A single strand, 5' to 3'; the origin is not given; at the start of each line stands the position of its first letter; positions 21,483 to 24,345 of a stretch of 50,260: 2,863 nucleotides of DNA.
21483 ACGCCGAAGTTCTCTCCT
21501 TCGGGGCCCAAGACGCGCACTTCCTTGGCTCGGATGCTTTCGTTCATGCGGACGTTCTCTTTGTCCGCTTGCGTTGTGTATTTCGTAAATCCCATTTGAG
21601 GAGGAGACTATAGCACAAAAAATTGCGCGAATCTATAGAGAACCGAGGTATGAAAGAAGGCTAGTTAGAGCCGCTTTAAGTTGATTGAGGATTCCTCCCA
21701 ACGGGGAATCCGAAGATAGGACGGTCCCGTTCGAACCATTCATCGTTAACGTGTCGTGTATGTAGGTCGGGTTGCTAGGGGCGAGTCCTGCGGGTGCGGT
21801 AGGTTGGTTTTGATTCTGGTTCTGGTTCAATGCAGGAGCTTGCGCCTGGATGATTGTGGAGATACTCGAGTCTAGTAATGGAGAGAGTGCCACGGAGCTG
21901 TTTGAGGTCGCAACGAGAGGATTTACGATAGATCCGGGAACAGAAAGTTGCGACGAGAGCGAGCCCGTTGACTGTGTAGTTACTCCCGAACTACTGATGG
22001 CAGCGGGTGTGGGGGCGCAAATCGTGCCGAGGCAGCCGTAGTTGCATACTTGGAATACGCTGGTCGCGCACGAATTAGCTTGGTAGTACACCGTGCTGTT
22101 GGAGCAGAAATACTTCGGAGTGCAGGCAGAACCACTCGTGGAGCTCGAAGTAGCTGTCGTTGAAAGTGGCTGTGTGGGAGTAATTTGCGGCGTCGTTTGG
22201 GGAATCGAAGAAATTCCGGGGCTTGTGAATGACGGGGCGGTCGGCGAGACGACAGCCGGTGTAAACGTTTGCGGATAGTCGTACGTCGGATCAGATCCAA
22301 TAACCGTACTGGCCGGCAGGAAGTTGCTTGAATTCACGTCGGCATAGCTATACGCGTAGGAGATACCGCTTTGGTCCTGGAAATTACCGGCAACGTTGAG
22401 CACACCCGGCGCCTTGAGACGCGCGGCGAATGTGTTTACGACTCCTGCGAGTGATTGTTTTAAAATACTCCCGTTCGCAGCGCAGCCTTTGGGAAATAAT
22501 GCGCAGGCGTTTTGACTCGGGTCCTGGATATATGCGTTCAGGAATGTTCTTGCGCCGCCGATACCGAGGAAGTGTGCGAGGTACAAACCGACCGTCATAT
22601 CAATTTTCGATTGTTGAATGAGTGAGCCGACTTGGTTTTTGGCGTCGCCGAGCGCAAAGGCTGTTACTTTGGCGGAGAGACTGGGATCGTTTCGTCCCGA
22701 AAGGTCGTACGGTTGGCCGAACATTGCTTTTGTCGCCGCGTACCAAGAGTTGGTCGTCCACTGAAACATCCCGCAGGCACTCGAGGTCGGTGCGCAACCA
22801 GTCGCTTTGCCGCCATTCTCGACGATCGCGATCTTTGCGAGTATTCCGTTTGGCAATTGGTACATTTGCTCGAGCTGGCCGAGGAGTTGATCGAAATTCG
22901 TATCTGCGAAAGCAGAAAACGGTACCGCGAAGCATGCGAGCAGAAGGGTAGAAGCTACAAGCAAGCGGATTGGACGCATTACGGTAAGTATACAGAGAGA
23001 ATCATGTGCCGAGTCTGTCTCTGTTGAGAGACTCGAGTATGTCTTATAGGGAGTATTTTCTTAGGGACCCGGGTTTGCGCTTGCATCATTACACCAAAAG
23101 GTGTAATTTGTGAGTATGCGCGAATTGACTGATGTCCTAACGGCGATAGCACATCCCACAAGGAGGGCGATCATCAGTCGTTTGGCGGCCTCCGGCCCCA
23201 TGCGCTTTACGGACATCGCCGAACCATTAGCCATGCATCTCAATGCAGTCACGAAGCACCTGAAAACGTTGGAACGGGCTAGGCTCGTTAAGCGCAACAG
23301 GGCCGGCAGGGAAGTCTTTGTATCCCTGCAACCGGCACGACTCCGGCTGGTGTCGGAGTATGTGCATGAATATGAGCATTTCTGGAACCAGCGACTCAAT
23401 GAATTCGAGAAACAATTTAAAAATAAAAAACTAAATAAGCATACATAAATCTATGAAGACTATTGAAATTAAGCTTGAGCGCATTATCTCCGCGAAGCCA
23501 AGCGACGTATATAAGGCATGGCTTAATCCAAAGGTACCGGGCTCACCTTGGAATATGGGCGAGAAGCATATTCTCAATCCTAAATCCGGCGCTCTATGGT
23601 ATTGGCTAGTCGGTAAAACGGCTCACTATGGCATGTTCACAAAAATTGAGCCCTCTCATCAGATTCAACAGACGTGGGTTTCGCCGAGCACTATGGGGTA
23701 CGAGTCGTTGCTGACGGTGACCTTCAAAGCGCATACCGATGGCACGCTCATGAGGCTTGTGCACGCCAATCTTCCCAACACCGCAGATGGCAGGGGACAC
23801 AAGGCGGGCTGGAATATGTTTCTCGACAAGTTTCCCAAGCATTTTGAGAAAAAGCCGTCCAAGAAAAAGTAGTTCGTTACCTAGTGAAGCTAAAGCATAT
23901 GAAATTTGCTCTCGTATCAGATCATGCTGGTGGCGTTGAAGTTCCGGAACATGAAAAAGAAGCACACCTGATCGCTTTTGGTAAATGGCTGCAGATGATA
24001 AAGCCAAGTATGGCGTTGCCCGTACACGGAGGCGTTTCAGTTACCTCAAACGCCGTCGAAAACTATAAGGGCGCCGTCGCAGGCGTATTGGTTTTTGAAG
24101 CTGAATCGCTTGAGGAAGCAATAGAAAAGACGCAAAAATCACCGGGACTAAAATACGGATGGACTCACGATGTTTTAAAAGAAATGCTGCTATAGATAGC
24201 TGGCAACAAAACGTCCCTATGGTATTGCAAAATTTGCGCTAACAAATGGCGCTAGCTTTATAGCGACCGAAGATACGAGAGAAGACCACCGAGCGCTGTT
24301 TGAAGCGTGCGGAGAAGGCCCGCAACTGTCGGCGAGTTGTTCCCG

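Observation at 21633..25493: Two secreted murein hydrolases with unrelated catalytic domains share a conserved extreme C-terminal tail (...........-COOH)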

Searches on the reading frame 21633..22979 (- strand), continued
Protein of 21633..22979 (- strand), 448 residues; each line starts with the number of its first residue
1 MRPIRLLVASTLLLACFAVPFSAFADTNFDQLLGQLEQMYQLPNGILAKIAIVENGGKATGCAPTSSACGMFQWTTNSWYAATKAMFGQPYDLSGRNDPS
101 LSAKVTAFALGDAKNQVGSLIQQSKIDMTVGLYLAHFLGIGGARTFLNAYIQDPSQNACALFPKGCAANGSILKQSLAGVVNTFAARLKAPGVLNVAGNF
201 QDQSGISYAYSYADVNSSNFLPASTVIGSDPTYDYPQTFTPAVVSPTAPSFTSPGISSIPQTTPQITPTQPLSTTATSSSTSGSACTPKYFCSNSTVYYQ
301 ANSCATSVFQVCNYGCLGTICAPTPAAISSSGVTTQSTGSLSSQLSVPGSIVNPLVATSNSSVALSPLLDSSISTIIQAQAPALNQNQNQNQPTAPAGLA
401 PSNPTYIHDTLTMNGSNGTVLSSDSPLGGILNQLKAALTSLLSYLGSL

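Call 82: search_dna_similar(query=window:21633-22979:-, collection=phages, mode=protein, max_rows=10, max_evalue=0.001)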
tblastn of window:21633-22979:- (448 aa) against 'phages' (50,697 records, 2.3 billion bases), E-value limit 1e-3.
Records with a match: 93; places in all: 148; records where one place covers at least 80% of the query: 0.
Best place of each record, by identity: <60% 93.
By first word of the organism name: Pseudomonas 64; Erwinia 7; Ralstonia 4; Caulobacter 4; Escherichia 3; Xanthomonas 2; Aeromonas 2; Vibrio 2; Cronobacter 2; Bacillus 1; and 2 more.
By host as written in the record: Pseudomonas aeruginosa 27; - 12; Pseudomonas aeruginosa PAO1 8; Erwinia amylovora ATCC 29780 4; Erwinia amylovora 3; Ralstonia pseudosolanacearum 2; Pseudomonas sp. 2; Pseudomonas aeruginosa ATCC 10145 2; and 26 more.
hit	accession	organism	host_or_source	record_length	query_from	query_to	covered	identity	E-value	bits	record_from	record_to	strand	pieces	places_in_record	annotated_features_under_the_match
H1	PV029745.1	Pseudomonas phage phiHQ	Pseudomonas aeruginosa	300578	46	185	31%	37.9%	2e-7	60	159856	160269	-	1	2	tail fiber protein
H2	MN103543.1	Pseudomonas phage vB_PaeM_PS119XW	-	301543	46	185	31%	37.9%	2e-7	60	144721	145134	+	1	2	hypothetical protein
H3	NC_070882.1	Pseudomonas phage vB_PaeM_PS119XW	-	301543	46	185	31%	37.9%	2e-7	60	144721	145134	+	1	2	hypothetical protein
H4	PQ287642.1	Pseudomonas phage HHBS36_1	Pseudomonas aeruginosa BWKH36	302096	46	185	31%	37.9%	2e-7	60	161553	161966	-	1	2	transglycosylase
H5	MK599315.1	Pseudomonas phage PA1C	Pseudomonas aeruginosa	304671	46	185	31%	37.9%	2e-7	60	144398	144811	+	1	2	putative endolysin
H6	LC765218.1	Pseudomonas phage BRkr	Pseudomonas aeruginosa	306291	46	185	31%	37.9%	2e-7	60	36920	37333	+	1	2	hypothetical protein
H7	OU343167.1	Pseudomonas phage vB_PaeM_phiLBG22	-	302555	46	185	31%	37.2%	3e-7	59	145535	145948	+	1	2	record has no annotation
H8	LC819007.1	Ralstonia phage FLC4-3B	Ralstonia pseudosolanacearum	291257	28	173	33%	34.9%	8e-5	51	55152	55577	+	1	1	hypothetical protein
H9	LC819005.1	Ralstonia phage FLC1-1B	Ralstonia pseudosolanacearum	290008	28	173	33%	34.9%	8e-5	51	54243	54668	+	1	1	hypothetical protein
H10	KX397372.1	Erwinia phage vB_EamM_Phobos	Erwinia amylovora ATCC 29780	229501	50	232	41%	26.9%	4e-7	59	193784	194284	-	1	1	putative tail fiber protein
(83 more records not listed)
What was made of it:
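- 22275..22904 (-): ORF1 lytic transglycosylase catalytic domain (aa 26-235), gp144/SLT-like, catalytic Glu54. Phage tblastn hits cover only aa 28-232 (call 82).
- Closest known: phiKZ gp144-type lytic transglycosylases and LdcB/VanY-type LAS peptidases. Different: Phage homologues lack the C-terminal module (call 82).
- Tried and rejected: Phage hits cover only the catalytic domain (call 82).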

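Call 84: find_encoding_contigs(protein=P0054, flank=4000, max_places=1)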
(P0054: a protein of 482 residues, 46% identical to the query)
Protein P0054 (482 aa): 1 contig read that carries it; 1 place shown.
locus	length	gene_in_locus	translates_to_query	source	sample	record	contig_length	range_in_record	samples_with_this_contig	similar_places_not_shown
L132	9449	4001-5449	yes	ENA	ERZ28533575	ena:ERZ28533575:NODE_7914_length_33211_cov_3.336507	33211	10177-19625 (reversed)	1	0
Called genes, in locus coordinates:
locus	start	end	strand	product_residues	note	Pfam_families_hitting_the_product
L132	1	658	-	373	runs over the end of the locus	PF02353:CMAS, PF13489:Methyltransf_23, PF01728:FtsJ (faint), PF08241:Methyltransf_11, PF08242:Methyltransf_12, PF13649:Methyltransf_25, PF13847:Methyltransf_31 (faint)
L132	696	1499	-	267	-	PF03988:DUF347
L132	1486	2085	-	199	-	PF09997:DUF2238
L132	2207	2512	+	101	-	PF02325:CCB3_YggT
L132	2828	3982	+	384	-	-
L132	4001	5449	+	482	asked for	-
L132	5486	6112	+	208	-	PF05198:IF3_N, PF00707:IF3_C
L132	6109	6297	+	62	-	PF01632:Ribosomal_L35p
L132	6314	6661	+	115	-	PF00453:Ribosomal_L20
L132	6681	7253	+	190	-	PF13847:Methyltransf_31 (weak), PF13649:Methyltransf_25 (weak)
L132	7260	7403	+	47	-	-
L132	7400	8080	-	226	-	PF18306:LDcluster4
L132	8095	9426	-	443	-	PF00753:Lactamase_B (weak), PF12706:Lactamase_B_2 (weak), PF16661:Lactamase_B_6, PF23023:Anti-Pycsar_Apyc1, PF10996:Beta-Casp, PF07521:RMMBL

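Call 85: find_encoding_contigs(protein=P0055, flank=4000, max_places=1)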
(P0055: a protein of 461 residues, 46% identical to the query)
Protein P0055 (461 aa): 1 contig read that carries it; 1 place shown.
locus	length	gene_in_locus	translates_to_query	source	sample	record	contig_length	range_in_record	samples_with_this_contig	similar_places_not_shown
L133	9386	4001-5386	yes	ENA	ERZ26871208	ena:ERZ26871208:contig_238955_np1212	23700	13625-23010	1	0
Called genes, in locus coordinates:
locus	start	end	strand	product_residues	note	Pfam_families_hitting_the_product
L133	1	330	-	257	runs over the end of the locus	PF03988:DUF347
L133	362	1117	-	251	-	PF02353:CMAS, PF13489:Methyltransf_23, PF01728:FtsJ (weak), PF13847:Methyltransf_31 (weak), PF08241:Methyltransf_11, PF08242:Methyltransf_12, PF13649:Methyltransf_25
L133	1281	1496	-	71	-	-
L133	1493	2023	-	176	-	PF09997:DUF2238 (weak)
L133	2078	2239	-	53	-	-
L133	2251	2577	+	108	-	PF02325:CCB3_YggT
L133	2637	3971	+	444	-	-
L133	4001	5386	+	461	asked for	PF01464:SLT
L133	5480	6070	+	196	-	PF05198:IF3_N, PF00707:IF3_C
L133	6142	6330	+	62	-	PF01632:Ribosomal_L35p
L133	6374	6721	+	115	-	PF00453:Ribosomal_L20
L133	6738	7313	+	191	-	-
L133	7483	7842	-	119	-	PF18306:LDcluster4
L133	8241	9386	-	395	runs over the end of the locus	PF10996:Beta-Casp, PF07521:RMMBL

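Call 86: find_encoding_contigs(protein=P0057, flank=4000, max_places=1)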
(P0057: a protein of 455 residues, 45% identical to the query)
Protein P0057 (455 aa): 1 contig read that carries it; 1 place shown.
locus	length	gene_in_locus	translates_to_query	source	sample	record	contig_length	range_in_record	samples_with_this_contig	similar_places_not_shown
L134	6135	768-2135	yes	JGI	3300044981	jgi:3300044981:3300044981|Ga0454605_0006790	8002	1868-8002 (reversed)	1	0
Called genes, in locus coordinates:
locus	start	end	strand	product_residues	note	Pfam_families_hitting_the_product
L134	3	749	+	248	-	?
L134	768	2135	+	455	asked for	-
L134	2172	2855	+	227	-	PF05198:IF3_N, PF00707:IF3_C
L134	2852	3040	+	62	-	PF01632:Ribosomal_L35p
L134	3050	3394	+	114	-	PF00453:Ribosomal_L20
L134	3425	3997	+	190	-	PF02390:Methyltransf_4 (faint), PF13847:Methyltransf_31 (weak)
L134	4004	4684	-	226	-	PF18306:LDcluster4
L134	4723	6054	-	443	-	PF00753:Lactamase_B, PF12706:Lactamase_B_2, PF16661:Lactamase_B_6, PF23023:Anti-Pycsar_Apyc1, PF10996:Beta-Casp, PF07521:RMMBL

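Call 87: find_encoding_contigs(protein=P0050, flank=4000, max_places=1)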
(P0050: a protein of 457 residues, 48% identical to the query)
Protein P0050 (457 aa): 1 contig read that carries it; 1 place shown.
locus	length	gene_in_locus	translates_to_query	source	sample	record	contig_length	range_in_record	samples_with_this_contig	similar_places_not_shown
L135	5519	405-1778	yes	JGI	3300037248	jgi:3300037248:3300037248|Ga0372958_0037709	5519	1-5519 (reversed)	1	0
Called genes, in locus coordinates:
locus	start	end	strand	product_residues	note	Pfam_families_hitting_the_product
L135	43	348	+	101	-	PF02325:CCB3_YggT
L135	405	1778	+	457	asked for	-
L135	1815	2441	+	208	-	PF05198:IF3_N, PF00707:IF3_C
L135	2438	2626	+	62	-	PF01632:Ribosomal_L35p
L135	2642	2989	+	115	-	PF00453:Ribosomal_L20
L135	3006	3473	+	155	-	PF02390:Methyltransf_4 (weak), PF13847:Methyltransf_31, PF13649:Methyltransf_25 (weak)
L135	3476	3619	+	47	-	-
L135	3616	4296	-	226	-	PF18306:LDcluster4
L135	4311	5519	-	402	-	?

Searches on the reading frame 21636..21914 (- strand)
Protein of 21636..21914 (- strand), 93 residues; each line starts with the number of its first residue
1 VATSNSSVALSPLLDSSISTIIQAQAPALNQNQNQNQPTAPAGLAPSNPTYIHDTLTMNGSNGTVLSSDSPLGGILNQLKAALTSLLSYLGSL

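Call 10: find_homologous_proteins(query=A1, max_evalue=0.01)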
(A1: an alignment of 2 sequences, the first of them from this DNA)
Query A1 (2 sequences): 154 candidates shared short words with the query, none scored E <= 0.01.
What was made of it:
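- Tried and rejected: Word-indexed protein search with the two-tail profile found nothing (call 10).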

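Call 17: search_protein_representatives(alignment_id=A1)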
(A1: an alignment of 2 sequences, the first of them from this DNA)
Query: 2 sequences, 93 profile positions. Proteins with E-value up to 0.001 (for the whole library): 6; up to 1e-10: 1; up to 1e-30: 1. The best 6 are listed.
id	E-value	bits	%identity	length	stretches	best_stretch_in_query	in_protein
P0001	2.2e-42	159.9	-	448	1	1-93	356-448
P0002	2.9e-05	41.0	-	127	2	23-74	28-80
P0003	8.1e-05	39.5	-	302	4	8-76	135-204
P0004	1.6e-04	38.6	-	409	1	2-93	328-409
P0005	6.7e-04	36.6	-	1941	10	29-69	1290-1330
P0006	8.4e-04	36.3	-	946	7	48-70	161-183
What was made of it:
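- Tried and rejected: The exhaustive hmmsearch with the same 2-sequence profile over 1.84 billion representatives returned only ORF1 and one M15 relative above noise (call 17).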

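Call 19: find_encoding_contigs(protein=P0004, flank=10000, max_places=6)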
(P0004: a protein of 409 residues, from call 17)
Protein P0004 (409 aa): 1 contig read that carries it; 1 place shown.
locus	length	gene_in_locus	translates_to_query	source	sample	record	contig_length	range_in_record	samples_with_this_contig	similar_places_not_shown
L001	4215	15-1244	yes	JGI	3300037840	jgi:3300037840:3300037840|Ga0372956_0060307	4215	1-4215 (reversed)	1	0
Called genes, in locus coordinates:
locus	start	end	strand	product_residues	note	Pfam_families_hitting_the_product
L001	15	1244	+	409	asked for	PF02557:VanY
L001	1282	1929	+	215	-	PF05198:IF3_N, PF00707:IF3_C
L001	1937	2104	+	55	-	PF01632:Ribosomal_L35p (weak)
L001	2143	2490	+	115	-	PF00453:Ribosomal_L20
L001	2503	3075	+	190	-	-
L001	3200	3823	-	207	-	PF18306:LDcluster4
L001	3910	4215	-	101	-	?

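Call 65: search_protein_families(library=ncbifam, proteins=[window:21636-21914:-], max_evalue=10)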
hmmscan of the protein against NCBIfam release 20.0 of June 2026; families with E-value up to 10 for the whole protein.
seq(93 aa): 0 families

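Call 66: search_protein_families(library=pfam, proteins=[window:21636-21914:-], max_evalue=10)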
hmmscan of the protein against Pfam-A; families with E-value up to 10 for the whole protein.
seq(93 aa): 0 families
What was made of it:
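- On T9SS C-terminal domain: No profile hit (calls 65, 66).
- No known model matches, so it would be new (calls 65, 66).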

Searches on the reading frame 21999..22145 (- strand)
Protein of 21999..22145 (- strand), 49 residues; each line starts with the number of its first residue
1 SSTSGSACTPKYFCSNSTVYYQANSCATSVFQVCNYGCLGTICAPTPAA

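Call 65: search_protein_families(library=ncbifam, proteins=[window:21999-22145:-], max_evalue=10)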
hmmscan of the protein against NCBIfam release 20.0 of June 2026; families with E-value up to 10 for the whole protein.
seq(49 aa): 0 families

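Call 66: search_protein_families(library=pfam, proteins=[window:21999-22145:-], max_evalue=10)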
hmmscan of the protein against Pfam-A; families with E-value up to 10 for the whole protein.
seq(49 aa): 1 family
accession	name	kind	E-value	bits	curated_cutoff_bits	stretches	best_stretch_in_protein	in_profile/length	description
PF22906.1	GULLO2-like_3rd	-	0.0043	17.2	27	1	6-27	16-39/40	L-gulonolactone oxidase 2-like, C-terminal domain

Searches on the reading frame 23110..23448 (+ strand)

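Call 12: search_protein_families(library=pfam, proteins=[window:23110-23448:+], max_evalue=0.001)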
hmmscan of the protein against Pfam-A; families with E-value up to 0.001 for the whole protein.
window:23110-23448:+ (112 aa): 6 families
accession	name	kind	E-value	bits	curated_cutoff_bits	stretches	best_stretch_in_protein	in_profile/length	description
PF12840.13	HTH_20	-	4.3e-12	46.2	27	1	13-61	1-49/51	Helix-turn-helix domain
PF01022.26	HTH_5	-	2.1e-07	31.1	22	1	15-61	1-46/47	Bacterial regulatory protein, arsR family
PF25212.1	HVO_A0114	-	3.3e-06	27.2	27.6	1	9-71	15-77/84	HVO_A0114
PF01047.28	MarR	-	9.1e-06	25.9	24.6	1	20-64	7-51/59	MarR family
PF09339.16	HTH_IclR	-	7.9e-05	22.8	22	1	25-63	12-51/52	IclR helix-turn-helix domain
PF13412.12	HTH_24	-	0.00099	19.1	21.9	0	16-61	3-48/48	Winged helix-turn-helix DNA-binding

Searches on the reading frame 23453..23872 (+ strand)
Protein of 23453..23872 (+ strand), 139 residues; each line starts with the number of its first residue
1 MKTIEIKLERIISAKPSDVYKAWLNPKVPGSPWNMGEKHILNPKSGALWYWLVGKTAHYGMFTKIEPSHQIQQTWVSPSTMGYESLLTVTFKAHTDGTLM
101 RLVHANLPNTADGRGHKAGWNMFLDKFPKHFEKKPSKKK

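Call 12: search_protein_families(library=pfam, proteins=[window:23453-23872:+], max_evalue=0.001)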
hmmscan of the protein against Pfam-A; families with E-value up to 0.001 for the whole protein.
window:23453-23872:+ (139 aa): 1 family
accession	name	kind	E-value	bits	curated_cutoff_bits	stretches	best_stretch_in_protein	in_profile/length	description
PF08327.17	AHSA1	-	5.3e-18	65.9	22.1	1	14-132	2-125/125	Activator of Hsp90 ATPase homolog 1-like protein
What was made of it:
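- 23110..24195 (+): Three-gene cassette (ArsR-type HTH, AHSA1/SRPBCC, YCII) that separates the two hydrolase genes in this genome only. Pfam (call 12).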

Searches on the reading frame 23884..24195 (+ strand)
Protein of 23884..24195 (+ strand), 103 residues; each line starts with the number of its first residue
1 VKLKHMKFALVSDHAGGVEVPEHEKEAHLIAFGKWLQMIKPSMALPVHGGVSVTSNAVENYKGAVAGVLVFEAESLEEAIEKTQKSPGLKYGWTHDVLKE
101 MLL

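Call 12: search_protein_families(library=pfam, proteins=[window:23884-24195:+], max_evalue=0.001)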
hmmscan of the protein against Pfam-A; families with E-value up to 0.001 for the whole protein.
window:23884-24195:+ (103 aa): 1 family
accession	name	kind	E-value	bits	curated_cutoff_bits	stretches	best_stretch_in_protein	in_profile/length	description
PF03795.20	YCII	-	3.8e-05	24.5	24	1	6-93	1-85/95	YCII-related domain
